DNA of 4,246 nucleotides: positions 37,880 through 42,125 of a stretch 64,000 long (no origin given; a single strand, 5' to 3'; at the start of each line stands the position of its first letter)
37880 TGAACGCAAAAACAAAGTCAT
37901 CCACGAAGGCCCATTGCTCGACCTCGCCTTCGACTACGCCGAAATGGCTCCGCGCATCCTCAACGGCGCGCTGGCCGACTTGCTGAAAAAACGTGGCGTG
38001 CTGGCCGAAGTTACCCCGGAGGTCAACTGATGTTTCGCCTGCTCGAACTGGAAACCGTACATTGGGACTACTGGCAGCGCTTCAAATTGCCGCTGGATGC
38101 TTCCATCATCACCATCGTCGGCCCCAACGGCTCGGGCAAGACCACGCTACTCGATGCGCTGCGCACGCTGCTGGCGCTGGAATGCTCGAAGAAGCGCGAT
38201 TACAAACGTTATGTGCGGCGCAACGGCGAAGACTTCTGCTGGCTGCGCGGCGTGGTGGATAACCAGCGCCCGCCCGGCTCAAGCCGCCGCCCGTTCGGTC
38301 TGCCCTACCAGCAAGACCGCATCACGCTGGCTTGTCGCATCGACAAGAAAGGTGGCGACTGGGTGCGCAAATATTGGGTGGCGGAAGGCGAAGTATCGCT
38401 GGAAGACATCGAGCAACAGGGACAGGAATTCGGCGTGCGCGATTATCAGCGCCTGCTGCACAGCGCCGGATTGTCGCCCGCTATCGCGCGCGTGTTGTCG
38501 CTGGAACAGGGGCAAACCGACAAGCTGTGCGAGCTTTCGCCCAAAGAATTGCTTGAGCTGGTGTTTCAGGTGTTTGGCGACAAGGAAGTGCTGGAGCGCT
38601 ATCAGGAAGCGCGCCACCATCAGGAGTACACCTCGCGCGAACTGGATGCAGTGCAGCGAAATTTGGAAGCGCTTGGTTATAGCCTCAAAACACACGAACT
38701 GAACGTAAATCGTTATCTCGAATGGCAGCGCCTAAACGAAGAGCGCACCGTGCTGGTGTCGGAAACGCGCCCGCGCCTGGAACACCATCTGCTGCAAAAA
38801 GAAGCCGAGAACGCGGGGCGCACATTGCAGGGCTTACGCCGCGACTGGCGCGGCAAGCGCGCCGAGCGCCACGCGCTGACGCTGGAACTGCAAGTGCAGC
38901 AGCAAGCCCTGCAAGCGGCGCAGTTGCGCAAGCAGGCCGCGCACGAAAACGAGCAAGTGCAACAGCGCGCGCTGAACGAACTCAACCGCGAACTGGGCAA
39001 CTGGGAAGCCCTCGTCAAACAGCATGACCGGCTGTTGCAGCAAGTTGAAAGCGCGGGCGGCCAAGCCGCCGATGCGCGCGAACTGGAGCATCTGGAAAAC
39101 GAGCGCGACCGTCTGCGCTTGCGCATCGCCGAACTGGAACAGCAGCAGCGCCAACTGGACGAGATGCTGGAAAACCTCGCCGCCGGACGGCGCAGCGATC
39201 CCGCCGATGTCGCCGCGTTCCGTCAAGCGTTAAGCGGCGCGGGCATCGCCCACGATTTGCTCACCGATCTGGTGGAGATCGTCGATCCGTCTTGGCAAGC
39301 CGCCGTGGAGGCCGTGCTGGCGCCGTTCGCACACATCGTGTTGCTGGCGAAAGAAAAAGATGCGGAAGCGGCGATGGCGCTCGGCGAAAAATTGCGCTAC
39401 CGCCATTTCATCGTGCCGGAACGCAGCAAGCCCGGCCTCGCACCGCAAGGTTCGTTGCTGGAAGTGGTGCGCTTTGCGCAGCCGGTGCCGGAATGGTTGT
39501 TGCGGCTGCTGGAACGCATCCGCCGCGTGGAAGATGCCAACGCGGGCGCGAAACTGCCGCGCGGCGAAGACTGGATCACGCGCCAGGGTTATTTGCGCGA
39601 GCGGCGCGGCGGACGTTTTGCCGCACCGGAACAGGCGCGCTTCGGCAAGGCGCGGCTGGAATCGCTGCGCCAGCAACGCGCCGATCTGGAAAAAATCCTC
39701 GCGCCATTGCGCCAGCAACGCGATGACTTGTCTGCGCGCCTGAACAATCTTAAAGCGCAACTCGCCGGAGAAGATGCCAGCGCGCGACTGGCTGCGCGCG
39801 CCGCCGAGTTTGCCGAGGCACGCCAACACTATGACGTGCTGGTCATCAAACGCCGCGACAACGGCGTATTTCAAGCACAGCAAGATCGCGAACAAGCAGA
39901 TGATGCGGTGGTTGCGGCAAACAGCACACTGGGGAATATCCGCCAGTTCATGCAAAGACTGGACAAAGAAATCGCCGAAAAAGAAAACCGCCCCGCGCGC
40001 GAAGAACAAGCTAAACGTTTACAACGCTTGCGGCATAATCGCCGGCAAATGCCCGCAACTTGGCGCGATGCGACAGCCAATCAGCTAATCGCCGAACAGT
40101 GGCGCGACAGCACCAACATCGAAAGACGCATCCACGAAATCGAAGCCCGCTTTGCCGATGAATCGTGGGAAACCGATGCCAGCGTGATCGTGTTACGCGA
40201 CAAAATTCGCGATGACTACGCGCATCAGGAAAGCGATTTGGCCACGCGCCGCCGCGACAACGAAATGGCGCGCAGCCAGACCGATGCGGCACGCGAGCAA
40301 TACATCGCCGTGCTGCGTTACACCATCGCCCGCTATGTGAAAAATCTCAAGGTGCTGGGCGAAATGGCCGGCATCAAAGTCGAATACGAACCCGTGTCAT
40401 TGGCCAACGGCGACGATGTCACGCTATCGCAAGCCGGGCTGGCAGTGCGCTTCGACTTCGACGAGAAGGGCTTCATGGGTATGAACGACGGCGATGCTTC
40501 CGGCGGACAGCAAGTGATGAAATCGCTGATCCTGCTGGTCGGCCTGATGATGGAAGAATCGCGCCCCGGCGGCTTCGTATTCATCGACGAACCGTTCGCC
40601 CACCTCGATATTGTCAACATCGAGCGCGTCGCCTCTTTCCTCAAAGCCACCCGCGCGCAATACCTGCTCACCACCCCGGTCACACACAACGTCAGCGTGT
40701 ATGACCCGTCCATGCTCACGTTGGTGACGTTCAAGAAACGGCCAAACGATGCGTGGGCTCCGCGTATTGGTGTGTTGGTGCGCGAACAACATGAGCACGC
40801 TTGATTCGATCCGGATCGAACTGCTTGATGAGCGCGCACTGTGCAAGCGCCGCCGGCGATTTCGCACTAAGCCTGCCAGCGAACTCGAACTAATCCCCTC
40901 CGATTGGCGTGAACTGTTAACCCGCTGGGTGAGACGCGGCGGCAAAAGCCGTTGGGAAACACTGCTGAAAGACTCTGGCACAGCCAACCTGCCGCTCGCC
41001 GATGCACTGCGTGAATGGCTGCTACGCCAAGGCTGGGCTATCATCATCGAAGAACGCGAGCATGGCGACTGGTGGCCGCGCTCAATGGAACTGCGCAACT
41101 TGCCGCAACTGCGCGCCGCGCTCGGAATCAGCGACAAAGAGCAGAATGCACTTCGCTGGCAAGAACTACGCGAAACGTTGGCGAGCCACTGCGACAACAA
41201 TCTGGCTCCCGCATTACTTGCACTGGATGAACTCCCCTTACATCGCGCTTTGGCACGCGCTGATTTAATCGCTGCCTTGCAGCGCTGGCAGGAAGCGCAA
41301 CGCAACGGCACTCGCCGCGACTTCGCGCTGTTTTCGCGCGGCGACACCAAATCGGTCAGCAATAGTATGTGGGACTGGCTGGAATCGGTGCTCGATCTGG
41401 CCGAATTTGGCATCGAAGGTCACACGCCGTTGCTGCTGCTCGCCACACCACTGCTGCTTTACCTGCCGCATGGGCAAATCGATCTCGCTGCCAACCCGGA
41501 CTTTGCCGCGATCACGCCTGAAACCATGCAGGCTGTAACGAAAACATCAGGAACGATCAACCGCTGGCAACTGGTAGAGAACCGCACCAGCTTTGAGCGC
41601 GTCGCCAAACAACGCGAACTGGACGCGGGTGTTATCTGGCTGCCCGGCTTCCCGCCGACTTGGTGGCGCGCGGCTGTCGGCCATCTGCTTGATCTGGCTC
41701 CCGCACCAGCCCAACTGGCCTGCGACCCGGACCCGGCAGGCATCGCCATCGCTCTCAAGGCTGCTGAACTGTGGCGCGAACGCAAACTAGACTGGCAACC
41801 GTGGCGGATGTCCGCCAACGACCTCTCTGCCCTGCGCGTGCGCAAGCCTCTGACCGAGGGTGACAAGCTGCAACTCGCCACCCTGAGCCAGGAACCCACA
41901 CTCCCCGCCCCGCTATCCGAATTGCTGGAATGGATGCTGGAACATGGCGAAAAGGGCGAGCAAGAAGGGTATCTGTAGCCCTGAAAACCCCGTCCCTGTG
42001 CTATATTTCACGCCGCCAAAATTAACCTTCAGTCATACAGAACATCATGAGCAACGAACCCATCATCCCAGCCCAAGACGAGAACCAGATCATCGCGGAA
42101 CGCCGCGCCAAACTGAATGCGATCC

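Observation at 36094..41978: Compact four-gene SMC-like/Toprim operon (Wadjet/MksBEFG-like) inserted exactly between prfB and lysS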

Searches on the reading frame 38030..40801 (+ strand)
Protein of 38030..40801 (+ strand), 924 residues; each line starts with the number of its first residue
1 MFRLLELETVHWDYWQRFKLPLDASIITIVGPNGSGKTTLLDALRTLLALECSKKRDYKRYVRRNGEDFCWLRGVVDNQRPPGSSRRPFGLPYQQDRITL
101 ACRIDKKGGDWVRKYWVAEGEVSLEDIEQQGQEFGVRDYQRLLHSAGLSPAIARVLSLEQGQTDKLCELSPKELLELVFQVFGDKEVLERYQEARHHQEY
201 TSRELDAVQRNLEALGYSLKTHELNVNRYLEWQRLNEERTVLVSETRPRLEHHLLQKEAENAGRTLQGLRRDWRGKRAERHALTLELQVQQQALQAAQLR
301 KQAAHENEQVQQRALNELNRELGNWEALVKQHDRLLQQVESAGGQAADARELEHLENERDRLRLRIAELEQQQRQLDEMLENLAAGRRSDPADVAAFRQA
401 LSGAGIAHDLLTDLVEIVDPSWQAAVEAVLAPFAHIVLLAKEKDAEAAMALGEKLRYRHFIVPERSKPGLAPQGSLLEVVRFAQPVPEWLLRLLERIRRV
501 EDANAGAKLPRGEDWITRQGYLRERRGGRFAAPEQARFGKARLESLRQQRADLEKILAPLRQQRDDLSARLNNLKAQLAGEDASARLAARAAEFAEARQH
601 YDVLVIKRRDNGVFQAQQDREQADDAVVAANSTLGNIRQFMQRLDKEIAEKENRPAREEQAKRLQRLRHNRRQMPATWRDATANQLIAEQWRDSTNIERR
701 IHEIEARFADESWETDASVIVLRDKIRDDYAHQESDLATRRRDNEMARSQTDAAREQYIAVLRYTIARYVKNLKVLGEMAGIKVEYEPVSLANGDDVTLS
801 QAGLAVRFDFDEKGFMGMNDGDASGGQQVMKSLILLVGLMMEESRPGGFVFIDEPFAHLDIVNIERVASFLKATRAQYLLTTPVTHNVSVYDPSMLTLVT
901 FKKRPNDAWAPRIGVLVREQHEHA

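Call 6: search_protein_families(library=pfam, proteins=[window:38030-40801:+], max_evalue=1)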
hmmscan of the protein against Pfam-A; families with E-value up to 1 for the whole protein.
window:38030-40801:+ (924 aa): 26 families (the best 25 are shown)
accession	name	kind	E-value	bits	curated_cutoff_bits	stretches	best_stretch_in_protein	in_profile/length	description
PF02463.25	SMC_N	-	1e-16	61.5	40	1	16-885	16-199/220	RecF/RecN/SMC N terminal domain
PF13304.12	AAA_21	-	4.3e-12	47.1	27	2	28-53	3-26/304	AAA domain, putative AbiEii toxin, Type IV TA system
PF13555.12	AAA_29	-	4.1e-09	36.5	27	1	5-49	2-47/61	P-loop containing region of AAA domain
PF13175.12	AAA_15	-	2.5e-07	31.1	32.1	1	16-321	15-228/374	AAA ATPase domain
PF00005.33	ABC_tran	-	0.00072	20.6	25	1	25-48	12-35/137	ABC transporter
PF06470.18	SMC_hinge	-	0.002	19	22.5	1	408-506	5-112/116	SMC proteins Flexible Hinge Domain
PF13558.12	SbcC_Walker_B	-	0.0023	18.6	27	1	820-872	30-89/90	SbcC/RAD50-like, Walker B motif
PF04977.20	DivIC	-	0.0038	17.4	28.9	1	539-580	15-53/80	Septum formation initiator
PF13238.12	AAA_18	-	0.0051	17.7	29.4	1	27-85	1-45/128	AAA domain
PF05729.18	NACHT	-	0.0062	16.8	26.7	1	26-56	2-32/167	NACHT domain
PF13401.12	AAA_22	-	0.0098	16.6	27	1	24-51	5-32/130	AAA domain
PF20720.3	nSTAND3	-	0.032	14.4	27.2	1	25-45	18-38/155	Novel STAND NTPase 3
PF19993.5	DO-GTPase2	-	0.038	14.1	27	1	26-54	2-30/226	Double-GTPase 2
PF25199.1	nSTAND_NTPase5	-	0.052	13.8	34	1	24-64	41-77/145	Novel STAND NTPase 5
PF13476.12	AAA_23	-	0.077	14.1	27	1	16-67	11-56/201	AAA domain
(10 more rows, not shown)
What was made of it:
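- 38030..40804 (+): g3: SMC ATPase (924 aa) with two head halves, coiled-coil arms and a central hinge (about residues 400-530). Pfam SMC_N 1e-16 and a weak SMC_hinge hit at residues 408-506 (call 6).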

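Call 7: search_protein_families(library=padloc, proteins=[window:38030-40801:+], max_evalue=1)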
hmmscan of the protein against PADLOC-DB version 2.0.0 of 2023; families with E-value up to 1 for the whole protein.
window:38030-40801:+ (924 aa): 75 families (the best 25 are shown)
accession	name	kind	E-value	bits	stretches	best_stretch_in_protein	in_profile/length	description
PDLC00513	JetC1|JetC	-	1.9e-19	67.3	2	197-725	288-804/1140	DUF3584 domain; MukB-like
PDLC03859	LmuB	-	8.4e-19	66.2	3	520-874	269-567/611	-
PDLC04135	mad3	-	1e-18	66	2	20-234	18-224/374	mads_3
PDLC00519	JetC1|JetC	-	7.1e-18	62.2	3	189-431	263-501/1097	DUF3584 domain; MukB-like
PDLC00507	JetC1|JetC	-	1.3e-14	51.6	2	193-737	325-884/1215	DUF3584 domain; MukB-like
PDLC02980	AriA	-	5.6e-14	50.8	2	28-86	3-59/304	-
PDLC00518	JetC1|JetC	-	4.7e-13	45.9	2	221-726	277-812/1112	DUF3584 domain; MukB-like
PDLC00504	JetC1|JetC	-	3.1e-11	40.1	2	235-451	321-531/1144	DUF3584 domain; MukB-like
PDLC00503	JetC1|JetC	-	7.5e-11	38.8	2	189-448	289-533/1146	DUF3584 domain; MukB-like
PDLC00512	JetC1|JetC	-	1.1e-10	38.3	2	244-745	301-814/1123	DUF3584 domain; MukB-like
PDLC04140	mad8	-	2.5e-10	38.4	2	24-50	27-53/314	mads_8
PDLC00506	JetC1|JetC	-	1.2e-09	34.8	2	276-760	360-831/1149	DUF3584 domain; MukB-like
PDLC02981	AriAB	-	3.9e-09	33.8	2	23-56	22-55/694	-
PDLC03865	LmuB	-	1.7e-08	31.2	3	24-43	31-50/1007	-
PDLC02979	AriA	-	1.1e-07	30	1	17-73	16-58/373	-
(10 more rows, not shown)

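Call 8: search_protein_families(library=ncbifam, proteins=[window:38030-40801:+], max_evalue=1)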
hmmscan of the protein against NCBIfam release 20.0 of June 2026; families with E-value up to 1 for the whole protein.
window:38030-40801:+ (924 aa): 70 families (the best 25 are shown)
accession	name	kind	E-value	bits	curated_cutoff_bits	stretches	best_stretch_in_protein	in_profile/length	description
TIGR02168.1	SMC_prok_B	equivalog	2.8e-27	94.9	567.35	3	190-757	296-897/1181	chromosome segregation protein SMC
TIGR00611.2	recf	equivalog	6.4e-10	38.7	172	2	17-80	14-76/339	DNA replication/repair protein RecF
TIGR02169.1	SMC_prok_A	equivalog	1.2e-07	29.9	729.4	2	17-389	16-369/1165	chromosome segregation protein SMC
NF045780.1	TrlF_fam_ATP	equivalog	2e-07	30.2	350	1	15-383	300-629/944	TrlF family AAA-like ATPase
NF010068.0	PRK13548.1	equivalog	3.7e-07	29.5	261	1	24-48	31-55/261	heme ABC transporter ATP-binding protein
NF040873.1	AztA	equivalog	2.8e-06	27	220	1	24-46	18-40/191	zinc ABC transporter ATP-binding protein AztA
NF000355.4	ribo_prot_ABC_F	equivalog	1.9e-05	23.7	380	2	26-48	30-52/499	ribosomal protection-like ABC-F family protein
NF000167.2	ABCF_Lsa_all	exception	3.8e-05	22.8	750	1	832-880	124-168/492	Lsa family ABC-F type ribosomal protection protein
TIGR03608.1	L_ocin_972_ABC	subfamily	7.1e-05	22.4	254.85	2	25-46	25-46/206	putative bacteriocin export ABC transporter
TIGR04521.1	ECF_ATPase_2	equivalog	8.3e-05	21.8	330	1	24-49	31-56/279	energy-coupling factor transporter ATPase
TIGR03771.1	anch_rpt_ABC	equivalog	9e-05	22.3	268.8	1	25-49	7-31/223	anchored repeat-type ABC transporter ATP-binding subunit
TIGR00972.1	3a0107s01c2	equivalog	0.00014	21.3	343.2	1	24-49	27-52/248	phosphate ABC transporter ATP-binding protein PstB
NF053840.1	MnTportMntADein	equivalog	0.00016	21.3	400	1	26-49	29-52/240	manganese ABC transporter ATP-binding protein MntA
NF011630.0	PRK15056.1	equivalog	0.00045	19.5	393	1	18-50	28-59/274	manganese/iron ABC transporter ATP-binding protein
TIGR01188.1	drrA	subfamily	0.00046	19.6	312.45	1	24-48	19-43/302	daunorubicin resistance ABC transporter, ATP-binding protein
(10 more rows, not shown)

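Call 23: search_solved_structures(query=window:38030-40801:+, max_evalue=0.01)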
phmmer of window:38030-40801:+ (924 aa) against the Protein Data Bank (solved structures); distinct sequences matched with E-value up to 0.01: 24.
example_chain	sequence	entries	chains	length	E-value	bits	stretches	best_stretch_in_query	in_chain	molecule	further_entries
1w1w_A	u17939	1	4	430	5.2e-09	38.1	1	24-223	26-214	STRUCTURAL MAINTENANCE OF CHROMOSOME 1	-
3qf7_A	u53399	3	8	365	3.5e-08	35.4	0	822-887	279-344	Rad50 | Probable DNA double-strand break repair Rad50 ATPase,Probable DNA double-strand break repa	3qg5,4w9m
7ogt_A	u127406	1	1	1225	2.1e-07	32.8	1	24-270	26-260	Structural maintenance of chromosomes protein 1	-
1e69_A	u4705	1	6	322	2.2e-07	32.7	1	25-136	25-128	CHROMOSOME SEGREGATION SMC PROTEIN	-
6zz6_A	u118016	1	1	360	3.8e-07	31.9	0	823-882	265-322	Structural maintenance of chromosomes protein 1,Structural maintenance of chromosomes prot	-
3tho_A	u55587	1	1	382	2.2e-06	29.4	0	152-194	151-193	Probable DNA double-strand break repair Rad50 ATPase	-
6qpq_A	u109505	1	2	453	2.7e-05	25.8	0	22-56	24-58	Structural maintenance of chromosomes protein,Structural maintenance of chromosomes protei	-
5h68_A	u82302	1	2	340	4.7e-05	25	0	16-54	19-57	Chromosome partition protein Smc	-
6qj2_A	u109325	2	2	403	7.4e-05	24.3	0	21-59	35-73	Smc4 | Uncharacterized protein,Uncharacterized protein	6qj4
5xg3_A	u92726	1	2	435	7.7e-05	24.3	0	14-52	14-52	Chromosome partition protein Smc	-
3zgx_A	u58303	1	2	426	8.4e-05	24.2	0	14-52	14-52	CHROMOSOME PARTITION PROTEIN SMC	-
8dk1_C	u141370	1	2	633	9.2e-05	24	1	2-50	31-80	JetC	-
6qpw_C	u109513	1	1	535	0.00015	23.3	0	778-892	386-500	Structural maintenance of chromosomes protein 3,Structural maintenance of chromosomes prot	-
4ux3_A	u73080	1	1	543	0.00016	23.2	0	778-892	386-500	STRUCTURAL MAINTENANCE OF CHROMOSOMES PROTEIN 3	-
5xns_A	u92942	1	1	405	0.00017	23.2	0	823-880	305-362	Chromosome partition protein Smc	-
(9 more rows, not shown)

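Call 95: search_solved_structures(query=A11, max_evalue=0.01)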
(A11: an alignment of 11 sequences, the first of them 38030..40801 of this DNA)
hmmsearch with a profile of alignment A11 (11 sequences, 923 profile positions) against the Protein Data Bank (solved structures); distinct sequences matched with E-value up to 0.01: 62 (the best 60 are shown).
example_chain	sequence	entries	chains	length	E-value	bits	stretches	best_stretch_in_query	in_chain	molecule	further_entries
6qpw_C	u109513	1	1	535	3.6e-12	48.3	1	568-891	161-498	Structural maintenance of chromosomes protein 3,Structural maintenance of chromosomes prot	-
4ux3_A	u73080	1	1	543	5.9e-12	47.6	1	568-891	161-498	STRUCTURAL MAINTENANCE OF CHROMOSOMES PROTEIN 3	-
6yuf_C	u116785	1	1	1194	2.2e-11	45.7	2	234-653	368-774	Structural maintenance of chromosomes protein 3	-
1w1w_A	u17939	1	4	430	2.3e-10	42.3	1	744-876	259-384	STRUCTURAL MAINTENANCE OF CHROMOSOME 1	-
6zz6_A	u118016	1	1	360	4.7e-10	41.3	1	824-876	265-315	Structural maintenance of chromosomes protein 1,Structural maintenance of chromosomes prot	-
4rsj_A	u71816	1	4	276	2.4e-09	39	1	341-589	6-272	Chromosome partition protein Smc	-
3qf7_A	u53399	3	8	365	5.8e-09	37.7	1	823-874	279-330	Rad50 | Probable DNA double-strand break repair Rad50 ATPase,Probable DNA double-strand break repa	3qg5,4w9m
7ogt_A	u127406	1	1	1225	2.4e-08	35.7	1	538-876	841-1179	Structural maintenance of chromosomes protein 1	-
6zz6_B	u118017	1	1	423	2.6e-08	35.5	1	803-891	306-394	Structural maintenance of chromosomes protein 3,Structural maintenance of chromosomes prot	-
8ro6_A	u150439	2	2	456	3e-08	35.3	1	26-56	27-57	Structural maintenance of chromosomes protein 1A (SMC1A)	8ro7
6qpq_A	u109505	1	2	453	4.7e-08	34.7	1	723-874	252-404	Structural maintenance of chromosomes protein,Structural maintenance of chromosomes protei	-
3zgx_A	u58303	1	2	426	7e-08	34.1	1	13-51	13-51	CHROMOSOME PARTITION PROTEIN SMC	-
1e69_A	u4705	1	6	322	1e-07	33.6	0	24-49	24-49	CHROMOSOME SEGREGATION SMC PROTEIN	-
3tho_A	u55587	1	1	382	1.1e-07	33.5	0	823-874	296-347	Probable DNA double-strand break repair Rad50 ATPase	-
8roc_A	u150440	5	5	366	1.2e-07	33.3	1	26-56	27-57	Structural maintenance of chromosomes protein 1A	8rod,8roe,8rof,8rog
8dk2_C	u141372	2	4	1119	1.3e-06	29.9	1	2-50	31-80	JetC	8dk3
8as8_A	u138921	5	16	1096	8.9e-05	23.8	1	2-50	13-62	JetC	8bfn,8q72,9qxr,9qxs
9qxt_A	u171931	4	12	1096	0.00016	23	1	2-49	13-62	JetC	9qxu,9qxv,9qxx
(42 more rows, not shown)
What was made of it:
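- Closest known: Wadjet / JetABCD. Different: By profile search g3 is closer to canonical Smc heads and hinge than to JetC or MukB (call 95).
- Closest known: Smc-ScpAB. Same: The g3 head and hinge are most similar to canonical SMC proteins (calls 8, 23, 95).
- g3 is about 170-200 residues shorter than the solved JetC chains (1096-1119 aa in call 95) and is Smc-like rather than MukB-like. g3 is Smc-like (call 95). g3 has a full hinge, unlike Rad50-like LmuB (calls 6, 95).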

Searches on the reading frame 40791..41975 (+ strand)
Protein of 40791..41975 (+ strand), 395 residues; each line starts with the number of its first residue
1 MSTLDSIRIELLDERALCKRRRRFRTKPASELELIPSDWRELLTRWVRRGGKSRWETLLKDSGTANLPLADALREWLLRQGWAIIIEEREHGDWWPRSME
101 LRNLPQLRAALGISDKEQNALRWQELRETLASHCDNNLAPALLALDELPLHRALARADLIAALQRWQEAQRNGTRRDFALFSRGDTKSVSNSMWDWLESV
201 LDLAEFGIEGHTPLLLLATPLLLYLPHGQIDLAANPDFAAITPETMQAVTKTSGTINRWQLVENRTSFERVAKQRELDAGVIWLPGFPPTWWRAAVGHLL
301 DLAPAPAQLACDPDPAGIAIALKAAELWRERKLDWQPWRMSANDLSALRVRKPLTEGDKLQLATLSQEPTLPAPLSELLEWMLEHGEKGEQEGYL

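Call 6: search_protein_families(library=pfam, proteins=[window:40791-41975:+], max_evalue=1)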
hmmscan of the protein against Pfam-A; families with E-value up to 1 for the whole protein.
window:40791-41975:+ (395 aa): 3 families
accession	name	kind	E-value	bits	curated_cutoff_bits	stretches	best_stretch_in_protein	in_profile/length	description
PF09664.16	DUF2399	-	5.2e-06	26.7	23.4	1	247-393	9-143/152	Protein of unknown function C-terminus (DUF2399)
PF07295.17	DUF1451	-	0.27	11.8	26.1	1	117-205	5-87/146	Zinc-ribbon containing domain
PF21180.3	TOP6A-Spo11_Toprim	-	0.32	11.4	24.1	0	262-391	5-150/170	Topoisomerase 6 subunit A/Spo11, Toprim domain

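Call 7: search_protein_families(library=padloc, proteins=[window:40791-41975:+], max_evalue=1)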
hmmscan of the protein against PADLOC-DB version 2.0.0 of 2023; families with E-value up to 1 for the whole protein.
window:40791-41975:+ (395 aa): 5 families
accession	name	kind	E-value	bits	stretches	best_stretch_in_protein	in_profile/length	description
PDLC00533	JetD1|JetD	-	6.4e-15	53.1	1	148-393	146-404/409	DUF2220; DUF3322; DUF2399 domain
PDLC00528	JetD1|JetD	-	2.9e-10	37.8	1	203-300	216-312/418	DUF2220; DUF3322; DUF2399 domain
PDLC00529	JetD1|JetD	-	5.5e-10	36.9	1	204-361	204-359/394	DUF2220; DUF3322; DUF2399 domain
PDLC00526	JetD1|JetD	-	1e-08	32.8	1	225-392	235-396/407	DUF2220; DUF3322; DUF2399 domain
PDLC00556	JetD2|JetD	-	3.9e-06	24.2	1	241-393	272-415/430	DUF2220; DUF3322; DUF2399 domain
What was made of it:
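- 40791..41978 (+): g4: JetD-like Toprim nuclease (395 aa) with catalytic E263 and D312xD314. PADLOC JetD1 gives 6.4e-15 over residues 148-393 (calls 6, 7).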

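Call 8: search_protein_families(library=ncbifam, proteins=[window:40791-41975:+], max_evalue=1)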
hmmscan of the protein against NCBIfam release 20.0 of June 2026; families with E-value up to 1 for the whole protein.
window:40791-41975:+ (395 aa): 1 family
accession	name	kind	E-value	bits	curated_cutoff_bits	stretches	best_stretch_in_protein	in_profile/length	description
TIGR02679.1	TIGR02679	hypoth_equivalog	4.1e-05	22.8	196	1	293-366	281-352/382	TIGR02679 family protein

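Call 22: search_solved_structures(query=window:40791-41975:+, max_evalue=10, show_alignments=2)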
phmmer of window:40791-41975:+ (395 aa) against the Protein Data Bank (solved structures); distinct sequences matched with E-value up to 10: 5.
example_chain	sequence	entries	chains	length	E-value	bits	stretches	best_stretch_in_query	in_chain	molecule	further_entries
8fje_A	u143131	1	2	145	0.0074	18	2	4-52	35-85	E8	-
2k5v_A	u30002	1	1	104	1.3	10.6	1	152-198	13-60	Replication protein A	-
1gzh_B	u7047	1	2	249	1.9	10.1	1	73-128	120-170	TUMOR SUPPRESSOR P53-BINDING PROTEIN 1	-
1kzy_C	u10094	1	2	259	2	10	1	73-128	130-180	TUMOR SUPPRESSOR P53-BINDING PROTEIN 1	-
5ecg_C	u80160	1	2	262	2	10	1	73-128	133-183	Tumor suppressor p53-binding protein 1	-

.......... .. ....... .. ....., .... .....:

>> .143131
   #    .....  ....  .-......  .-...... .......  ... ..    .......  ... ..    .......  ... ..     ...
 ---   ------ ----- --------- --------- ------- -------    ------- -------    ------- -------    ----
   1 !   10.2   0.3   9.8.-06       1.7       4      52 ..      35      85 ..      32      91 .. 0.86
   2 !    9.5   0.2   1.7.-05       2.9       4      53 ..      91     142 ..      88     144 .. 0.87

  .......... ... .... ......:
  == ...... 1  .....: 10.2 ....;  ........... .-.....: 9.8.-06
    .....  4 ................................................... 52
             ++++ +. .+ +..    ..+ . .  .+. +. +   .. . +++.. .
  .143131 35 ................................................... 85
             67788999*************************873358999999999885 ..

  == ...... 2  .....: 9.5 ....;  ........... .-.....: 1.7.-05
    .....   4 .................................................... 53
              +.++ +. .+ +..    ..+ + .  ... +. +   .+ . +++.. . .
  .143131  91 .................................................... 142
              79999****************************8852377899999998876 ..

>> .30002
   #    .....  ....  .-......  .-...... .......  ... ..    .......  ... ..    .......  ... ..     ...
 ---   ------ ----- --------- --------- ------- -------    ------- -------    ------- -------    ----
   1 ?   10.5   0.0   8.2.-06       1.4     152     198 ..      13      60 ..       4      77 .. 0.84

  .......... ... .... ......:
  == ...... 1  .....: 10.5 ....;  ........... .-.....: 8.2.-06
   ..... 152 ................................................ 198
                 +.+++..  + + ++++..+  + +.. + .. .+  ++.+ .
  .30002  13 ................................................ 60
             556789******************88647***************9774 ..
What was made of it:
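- Closest known: Wadjet / JetABCD. Different: g4 has no sequence-level match to solved JetD (call 22).
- The N-terminal 147 residues of g4 are unmatched (call 7), and no solved JetD is found by sequence (call 22).
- Tried and rejected: No JetD was found (call 22).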
